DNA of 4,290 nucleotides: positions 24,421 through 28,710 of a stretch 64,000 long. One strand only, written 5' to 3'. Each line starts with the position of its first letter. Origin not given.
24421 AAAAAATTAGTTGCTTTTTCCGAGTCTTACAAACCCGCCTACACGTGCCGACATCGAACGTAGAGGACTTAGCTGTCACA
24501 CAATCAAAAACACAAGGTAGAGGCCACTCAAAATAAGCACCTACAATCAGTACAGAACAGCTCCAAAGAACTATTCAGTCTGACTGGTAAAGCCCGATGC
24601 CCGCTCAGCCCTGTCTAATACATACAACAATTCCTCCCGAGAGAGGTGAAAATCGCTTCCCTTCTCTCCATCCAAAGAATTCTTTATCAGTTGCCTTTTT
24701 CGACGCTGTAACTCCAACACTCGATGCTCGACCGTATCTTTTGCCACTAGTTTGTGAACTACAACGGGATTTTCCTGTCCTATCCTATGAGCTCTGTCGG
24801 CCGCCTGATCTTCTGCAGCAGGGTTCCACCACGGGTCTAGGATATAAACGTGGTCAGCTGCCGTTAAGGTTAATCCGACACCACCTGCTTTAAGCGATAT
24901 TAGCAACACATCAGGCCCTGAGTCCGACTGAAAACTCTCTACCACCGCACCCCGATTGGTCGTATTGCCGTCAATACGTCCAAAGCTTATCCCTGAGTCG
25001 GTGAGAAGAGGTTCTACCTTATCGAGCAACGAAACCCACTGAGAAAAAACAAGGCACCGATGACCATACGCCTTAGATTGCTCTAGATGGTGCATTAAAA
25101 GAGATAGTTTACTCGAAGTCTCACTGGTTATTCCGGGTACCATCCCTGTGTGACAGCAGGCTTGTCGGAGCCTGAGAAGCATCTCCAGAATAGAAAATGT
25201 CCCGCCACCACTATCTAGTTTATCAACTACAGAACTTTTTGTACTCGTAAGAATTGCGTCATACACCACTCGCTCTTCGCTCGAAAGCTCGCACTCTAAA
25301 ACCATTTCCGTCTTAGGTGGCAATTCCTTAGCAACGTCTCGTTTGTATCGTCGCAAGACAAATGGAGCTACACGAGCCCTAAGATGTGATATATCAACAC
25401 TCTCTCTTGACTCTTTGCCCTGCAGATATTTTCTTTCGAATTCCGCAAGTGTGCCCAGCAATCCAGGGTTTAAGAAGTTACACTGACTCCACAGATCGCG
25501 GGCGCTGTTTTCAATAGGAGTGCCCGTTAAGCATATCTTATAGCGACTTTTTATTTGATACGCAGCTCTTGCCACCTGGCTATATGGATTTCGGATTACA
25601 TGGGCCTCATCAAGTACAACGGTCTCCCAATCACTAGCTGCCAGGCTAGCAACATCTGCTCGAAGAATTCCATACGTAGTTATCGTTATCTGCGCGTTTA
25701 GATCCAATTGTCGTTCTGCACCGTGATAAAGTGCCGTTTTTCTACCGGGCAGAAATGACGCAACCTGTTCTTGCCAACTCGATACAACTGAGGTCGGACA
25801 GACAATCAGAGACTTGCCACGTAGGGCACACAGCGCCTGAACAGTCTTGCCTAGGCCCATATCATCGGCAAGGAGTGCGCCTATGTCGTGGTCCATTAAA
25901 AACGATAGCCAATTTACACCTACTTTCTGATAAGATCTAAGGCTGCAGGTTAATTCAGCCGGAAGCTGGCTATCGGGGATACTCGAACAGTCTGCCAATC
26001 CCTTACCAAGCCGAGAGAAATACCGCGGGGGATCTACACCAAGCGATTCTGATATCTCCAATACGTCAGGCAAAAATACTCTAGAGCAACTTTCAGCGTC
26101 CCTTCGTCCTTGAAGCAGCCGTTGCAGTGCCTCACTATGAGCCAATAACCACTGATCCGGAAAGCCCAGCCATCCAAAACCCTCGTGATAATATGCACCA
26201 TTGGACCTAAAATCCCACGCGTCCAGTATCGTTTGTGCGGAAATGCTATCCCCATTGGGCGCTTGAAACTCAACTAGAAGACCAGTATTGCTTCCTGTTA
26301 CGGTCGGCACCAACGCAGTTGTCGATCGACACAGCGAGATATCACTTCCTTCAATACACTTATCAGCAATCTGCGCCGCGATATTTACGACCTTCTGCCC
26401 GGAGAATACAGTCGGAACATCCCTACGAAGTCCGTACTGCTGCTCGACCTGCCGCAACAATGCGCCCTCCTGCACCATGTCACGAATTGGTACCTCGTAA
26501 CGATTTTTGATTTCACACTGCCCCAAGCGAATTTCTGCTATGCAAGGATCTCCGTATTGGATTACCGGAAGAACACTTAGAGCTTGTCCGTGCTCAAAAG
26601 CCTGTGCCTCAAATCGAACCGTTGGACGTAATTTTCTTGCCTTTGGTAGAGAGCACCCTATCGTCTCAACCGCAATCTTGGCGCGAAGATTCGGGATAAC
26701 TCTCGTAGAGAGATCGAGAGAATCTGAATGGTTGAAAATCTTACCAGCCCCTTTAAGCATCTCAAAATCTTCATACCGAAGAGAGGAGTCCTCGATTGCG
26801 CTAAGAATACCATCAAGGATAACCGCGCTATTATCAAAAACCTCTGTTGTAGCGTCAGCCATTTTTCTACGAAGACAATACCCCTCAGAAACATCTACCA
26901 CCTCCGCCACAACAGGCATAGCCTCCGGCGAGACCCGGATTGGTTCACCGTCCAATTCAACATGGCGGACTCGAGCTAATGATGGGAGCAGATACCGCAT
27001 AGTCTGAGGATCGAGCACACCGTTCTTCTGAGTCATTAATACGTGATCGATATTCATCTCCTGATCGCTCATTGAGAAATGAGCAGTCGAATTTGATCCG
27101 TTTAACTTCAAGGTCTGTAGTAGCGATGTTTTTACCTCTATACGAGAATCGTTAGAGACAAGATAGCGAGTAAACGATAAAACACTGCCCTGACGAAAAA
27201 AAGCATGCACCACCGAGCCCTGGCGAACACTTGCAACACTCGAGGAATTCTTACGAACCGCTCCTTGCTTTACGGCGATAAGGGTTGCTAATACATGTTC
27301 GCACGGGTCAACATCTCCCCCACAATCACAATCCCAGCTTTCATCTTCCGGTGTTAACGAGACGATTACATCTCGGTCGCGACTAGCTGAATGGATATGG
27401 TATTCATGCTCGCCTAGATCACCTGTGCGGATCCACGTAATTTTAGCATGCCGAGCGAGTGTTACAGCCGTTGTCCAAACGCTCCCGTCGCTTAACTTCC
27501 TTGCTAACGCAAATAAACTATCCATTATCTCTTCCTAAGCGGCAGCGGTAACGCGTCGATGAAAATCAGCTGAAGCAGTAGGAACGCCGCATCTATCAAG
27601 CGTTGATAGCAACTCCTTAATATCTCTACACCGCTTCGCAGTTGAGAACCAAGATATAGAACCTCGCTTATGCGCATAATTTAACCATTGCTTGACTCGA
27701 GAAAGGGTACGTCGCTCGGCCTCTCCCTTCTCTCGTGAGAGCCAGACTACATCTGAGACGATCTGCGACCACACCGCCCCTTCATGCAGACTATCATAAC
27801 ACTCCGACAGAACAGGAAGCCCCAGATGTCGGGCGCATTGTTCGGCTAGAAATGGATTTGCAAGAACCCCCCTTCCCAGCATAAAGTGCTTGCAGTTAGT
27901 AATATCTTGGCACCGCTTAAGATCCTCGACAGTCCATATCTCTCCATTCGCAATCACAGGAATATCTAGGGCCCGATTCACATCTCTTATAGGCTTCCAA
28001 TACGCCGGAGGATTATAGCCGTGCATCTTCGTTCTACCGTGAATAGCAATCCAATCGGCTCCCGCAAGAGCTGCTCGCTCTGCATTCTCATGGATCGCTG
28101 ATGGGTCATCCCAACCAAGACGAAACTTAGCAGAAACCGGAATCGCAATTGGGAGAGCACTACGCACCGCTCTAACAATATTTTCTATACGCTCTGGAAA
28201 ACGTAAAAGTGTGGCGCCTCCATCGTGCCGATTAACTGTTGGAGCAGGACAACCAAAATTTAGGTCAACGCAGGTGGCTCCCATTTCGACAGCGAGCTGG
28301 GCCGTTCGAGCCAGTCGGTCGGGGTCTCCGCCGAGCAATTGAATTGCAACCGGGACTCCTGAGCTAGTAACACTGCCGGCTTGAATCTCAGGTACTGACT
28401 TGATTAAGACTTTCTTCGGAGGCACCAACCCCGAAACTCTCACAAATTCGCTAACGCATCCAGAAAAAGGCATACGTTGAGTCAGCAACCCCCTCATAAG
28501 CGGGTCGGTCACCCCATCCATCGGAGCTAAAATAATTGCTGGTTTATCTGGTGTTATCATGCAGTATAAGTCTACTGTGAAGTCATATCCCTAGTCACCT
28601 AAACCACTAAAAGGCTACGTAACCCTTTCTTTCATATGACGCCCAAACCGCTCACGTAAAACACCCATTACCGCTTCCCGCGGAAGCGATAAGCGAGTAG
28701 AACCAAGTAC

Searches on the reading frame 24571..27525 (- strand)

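Call 73: search_protein_families(library=padloc, proteins=[window:24571-27525:-], max_evalue=0.01)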
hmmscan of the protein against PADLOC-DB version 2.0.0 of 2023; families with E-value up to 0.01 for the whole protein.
window:24571-27525:- (984 aa): 36 families (the best 25 are shown)
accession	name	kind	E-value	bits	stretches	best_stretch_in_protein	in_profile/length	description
PDLC02842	DpdE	-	2.9e-117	390.9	1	507-956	680-1156/1176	DpdE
PDLC02845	DpdE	-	7.9e-107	356.5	1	520-954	835-1276/1293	DpdE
PDLC02851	DpdE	-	1.4e-103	345.6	1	508-955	578-1039/1055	DpdE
PDLC02850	DpdE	-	7.3e-98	326.9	1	518-970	794-1260/1282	DpdE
PDLC00633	ZorD1|ZorD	-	1.6e-95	319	1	510-953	425-887/908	"SWI2/SNF2 helicase, Mrr-like nuclease"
PDLC02849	DpdE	-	2.7e-95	318.3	1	520-970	392-851/857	DpdE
PDLC00629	ZorD1|ZorD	-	1e-84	283.2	1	514-947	468-951/1012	"SWI2/SNF2 helicase, Mrr-like nuclease"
PDLC00632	ZorD1|ZorD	-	9.9e-84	280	2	610-955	715-1084/1101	"SWI2/SNF2 helicase, Mrr-like nuclease"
PDLC00634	ZorD1|ZorD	-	2.2e-80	268.8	2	610-949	611-967/1208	"SWI2/SNF2 helicase, Mrr-like nuclease"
PDLC00631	ZorD1|ZorD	-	2.2e-77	258.8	1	527-931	440-884/1071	"SWI2/SNF2 helicase, Mrr-like nuclease"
PDLC00627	ZorD1|ZorD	-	3.4e-58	195.4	2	604-925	600-959/1006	"SWI2/SNF2 helicase, Mrr-like nuclease"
PDLC02848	DpdE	-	1.7e-57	193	1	518-837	346-679/856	DpdE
PDLC02854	DpdE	-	2.8e-56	189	2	610-950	701-1061/1083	DpdE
PDLC00628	ZorD1|ZorD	-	2.7e-55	185.6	1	520-933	504-947/1171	"SWI2/SNF2 helicase, Mrr-like nuclease"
PDLC00630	ZorD1|ZorD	-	5.4e-39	132.3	2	597-739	255-404/817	"SWI2/SNF2 helicase, Mrr-like nuclease"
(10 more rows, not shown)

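Call 74: search_protein_families(library=ncbifam, proteins=[window:24571-27525:-], max_evalue=0.01)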
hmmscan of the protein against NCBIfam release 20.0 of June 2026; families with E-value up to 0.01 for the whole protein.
window:24571-27525:- (984 aa): 11 families
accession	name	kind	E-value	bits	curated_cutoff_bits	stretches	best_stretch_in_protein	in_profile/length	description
NF058637.1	helic_SCO1167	equivalog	6.5e-114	381.9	1200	1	457-965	394-924/932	SCO1167/SCO6262 family helicase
NF053675.1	pilus_reg_Snf2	equivalog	2.9e-98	330.2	1100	1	524-965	580-1021/1029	pilus expression-regulating Snf2 family helicase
NF041790.1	anti-phage_ZorD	equivalog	2e-69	234.6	1500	2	610-924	703-1033/1035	type I Zorya anti-phage system protein ZorD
NF038318.1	DISARM_DrmD_b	equivalog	1.3e-28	99.6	950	2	549-764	49-280/868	DISARM system SNF2-like helicase DrmD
NF058636.1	helic_sll1366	equivalog_domain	8.1e-13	47.9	550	1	510-560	539-589/589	sll1366 family intein-prone helicase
NF042964.1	phospholipD_antiphage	equivalog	1.3e-11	43.6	1100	2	528-686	228-426/895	phospholipase D-like domain-containing anti-phage protein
NF038317.1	DISARM_DrmD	equivalog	2.1e-09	36.3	610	1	551-589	128-174/1021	DISARM system SNF2-like helicase DrmD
NF045503.1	repair_heli_XPB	equivalog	3.7e-07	29.1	610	1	526-673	181-338/548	DNA repair helicase XPB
NF041062.1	DpdE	equivalog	4.1e-06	25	500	1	551-738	174-365/1048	protein DpdE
NF003426.0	PRK04914.1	equivalog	7.1e-05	21.2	576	0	550-657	173-297/959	RNA polymerase-associated protein RapA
TIGR00603.1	rad25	subfamily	0.006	14.8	328.7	1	559-674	287-417/734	DNA repair helicase rad25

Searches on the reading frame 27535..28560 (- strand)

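Call 18: search_protein_families(library=ncbifam, proteins=[window:27535-28560:-], max_evalue=0.00001)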
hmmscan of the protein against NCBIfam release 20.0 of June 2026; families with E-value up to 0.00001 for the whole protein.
window:27535-28560:- (341 aa): 4 families
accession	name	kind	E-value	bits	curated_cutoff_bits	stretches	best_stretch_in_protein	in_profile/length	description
NF007838.0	PRK10550.1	equivalog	5e-66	222.8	395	1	9-299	3-283/312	tRNA dihydrouridine(16) synthase DusC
TIGR00737.1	nifR3_yhdG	equivalog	7.6e-58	196.2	293.3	1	8-323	9-313/319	tRNA dihydrouridine synthase DusB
NF008774.0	PRK11815.1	equivalog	4.7e-23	81.6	269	1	65-245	63-251/337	tRNA dihydrouridine(20/20a) synthase DusA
TIGR00742.1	yjbN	subfamily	4.4e-15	55.9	397.2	1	68-245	54-239/318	tRNA dihydrouridine(20/20a) synthase DusA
